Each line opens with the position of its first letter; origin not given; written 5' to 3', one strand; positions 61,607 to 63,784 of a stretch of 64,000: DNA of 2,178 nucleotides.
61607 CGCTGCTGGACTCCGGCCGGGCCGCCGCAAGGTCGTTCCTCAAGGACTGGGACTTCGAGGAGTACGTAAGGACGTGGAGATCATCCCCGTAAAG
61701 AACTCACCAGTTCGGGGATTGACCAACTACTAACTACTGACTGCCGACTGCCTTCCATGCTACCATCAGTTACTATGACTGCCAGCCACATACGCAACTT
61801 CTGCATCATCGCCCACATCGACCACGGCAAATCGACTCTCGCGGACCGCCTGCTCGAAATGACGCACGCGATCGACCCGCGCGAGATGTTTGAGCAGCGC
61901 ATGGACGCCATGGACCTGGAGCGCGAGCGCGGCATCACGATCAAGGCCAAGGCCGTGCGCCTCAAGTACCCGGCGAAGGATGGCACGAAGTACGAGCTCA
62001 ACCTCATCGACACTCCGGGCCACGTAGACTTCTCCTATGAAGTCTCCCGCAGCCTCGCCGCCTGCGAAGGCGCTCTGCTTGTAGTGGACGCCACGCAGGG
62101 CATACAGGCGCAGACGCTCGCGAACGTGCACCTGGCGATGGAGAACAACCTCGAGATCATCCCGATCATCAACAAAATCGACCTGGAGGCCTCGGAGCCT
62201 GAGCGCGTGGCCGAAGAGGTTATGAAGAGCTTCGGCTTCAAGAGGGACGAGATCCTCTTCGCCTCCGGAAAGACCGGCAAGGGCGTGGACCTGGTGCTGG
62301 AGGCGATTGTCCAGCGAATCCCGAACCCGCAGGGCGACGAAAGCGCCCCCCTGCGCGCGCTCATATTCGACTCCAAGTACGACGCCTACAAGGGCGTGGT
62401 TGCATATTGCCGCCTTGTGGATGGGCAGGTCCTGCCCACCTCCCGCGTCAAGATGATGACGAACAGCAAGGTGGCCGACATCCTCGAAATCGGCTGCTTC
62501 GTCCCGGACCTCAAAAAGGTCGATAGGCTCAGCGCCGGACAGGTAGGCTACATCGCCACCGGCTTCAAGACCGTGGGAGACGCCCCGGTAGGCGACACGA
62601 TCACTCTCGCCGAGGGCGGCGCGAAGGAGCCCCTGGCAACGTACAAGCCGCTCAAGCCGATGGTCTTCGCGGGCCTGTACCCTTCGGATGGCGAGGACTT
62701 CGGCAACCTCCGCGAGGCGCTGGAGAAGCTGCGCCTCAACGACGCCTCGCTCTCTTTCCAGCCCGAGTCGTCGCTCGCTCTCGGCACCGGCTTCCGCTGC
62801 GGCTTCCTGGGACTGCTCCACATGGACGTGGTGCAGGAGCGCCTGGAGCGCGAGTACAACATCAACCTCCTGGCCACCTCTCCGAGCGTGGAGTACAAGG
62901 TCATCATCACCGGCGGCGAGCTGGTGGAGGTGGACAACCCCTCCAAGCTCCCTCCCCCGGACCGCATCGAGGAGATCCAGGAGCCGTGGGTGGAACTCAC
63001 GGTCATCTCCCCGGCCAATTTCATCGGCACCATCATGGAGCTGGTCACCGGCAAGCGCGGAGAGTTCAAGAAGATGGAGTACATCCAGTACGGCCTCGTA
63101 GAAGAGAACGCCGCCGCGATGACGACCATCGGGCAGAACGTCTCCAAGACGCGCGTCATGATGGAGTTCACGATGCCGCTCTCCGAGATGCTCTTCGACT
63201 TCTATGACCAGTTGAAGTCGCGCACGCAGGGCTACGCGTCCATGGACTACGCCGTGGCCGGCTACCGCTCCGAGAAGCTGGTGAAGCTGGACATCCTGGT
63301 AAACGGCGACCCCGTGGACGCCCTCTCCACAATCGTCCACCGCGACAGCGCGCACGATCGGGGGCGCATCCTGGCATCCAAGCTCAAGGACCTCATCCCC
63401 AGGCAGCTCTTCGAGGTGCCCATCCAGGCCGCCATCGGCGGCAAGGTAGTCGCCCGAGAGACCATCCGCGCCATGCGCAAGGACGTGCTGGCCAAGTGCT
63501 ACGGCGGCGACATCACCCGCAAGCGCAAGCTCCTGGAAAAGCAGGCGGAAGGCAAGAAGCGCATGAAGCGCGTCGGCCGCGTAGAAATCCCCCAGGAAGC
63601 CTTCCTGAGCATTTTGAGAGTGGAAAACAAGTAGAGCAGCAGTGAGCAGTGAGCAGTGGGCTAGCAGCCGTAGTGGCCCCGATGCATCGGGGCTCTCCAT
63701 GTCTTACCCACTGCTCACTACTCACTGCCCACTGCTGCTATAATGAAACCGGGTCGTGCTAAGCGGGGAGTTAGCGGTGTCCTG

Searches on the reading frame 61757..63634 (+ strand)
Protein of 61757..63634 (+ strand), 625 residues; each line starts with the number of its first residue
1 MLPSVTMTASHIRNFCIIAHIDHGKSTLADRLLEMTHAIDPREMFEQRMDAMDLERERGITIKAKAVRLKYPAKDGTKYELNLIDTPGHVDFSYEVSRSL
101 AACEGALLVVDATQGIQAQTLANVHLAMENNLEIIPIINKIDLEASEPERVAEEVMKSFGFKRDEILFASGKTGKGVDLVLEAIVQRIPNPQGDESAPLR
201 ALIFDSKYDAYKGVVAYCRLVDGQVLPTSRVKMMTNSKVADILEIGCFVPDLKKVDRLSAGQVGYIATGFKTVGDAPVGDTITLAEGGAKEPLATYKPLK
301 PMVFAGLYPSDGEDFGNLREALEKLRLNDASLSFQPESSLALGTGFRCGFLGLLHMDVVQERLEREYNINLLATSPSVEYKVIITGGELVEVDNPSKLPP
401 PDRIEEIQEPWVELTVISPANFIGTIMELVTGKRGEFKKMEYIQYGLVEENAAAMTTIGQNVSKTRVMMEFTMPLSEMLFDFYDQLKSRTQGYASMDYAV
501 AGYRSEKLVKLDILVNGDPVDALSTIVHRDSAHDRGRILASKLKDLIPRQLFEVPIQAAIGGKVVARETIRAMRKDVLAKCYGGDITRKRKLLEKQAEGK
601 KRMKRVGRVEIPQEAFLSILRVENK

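Call 57: search_protein_families(library=pfam, proteins=[window:61757-63634:+], max_evalue=0.00001)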
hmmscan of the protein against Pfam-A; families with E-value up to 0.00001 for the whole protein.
window:61757-63634:+ (625 aa): 3 families
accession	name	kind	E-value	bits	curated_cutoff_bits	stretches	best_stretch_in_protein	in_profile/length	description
PF00009.33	GTP_EFTU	-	2.3e-57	194.1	26.5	1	11-189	2-187/188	Elongation factor Tu GTP binding domain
PF06421.17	LepA_C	-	2.5e-51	172.7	29.7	1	515-620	1-106/107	GTP-binding protein LepA C-terminus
PF00679.30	EFG_C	-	1.5e-19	70.3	27.9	2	450-511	27-86/89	Elongation factor G C-terminus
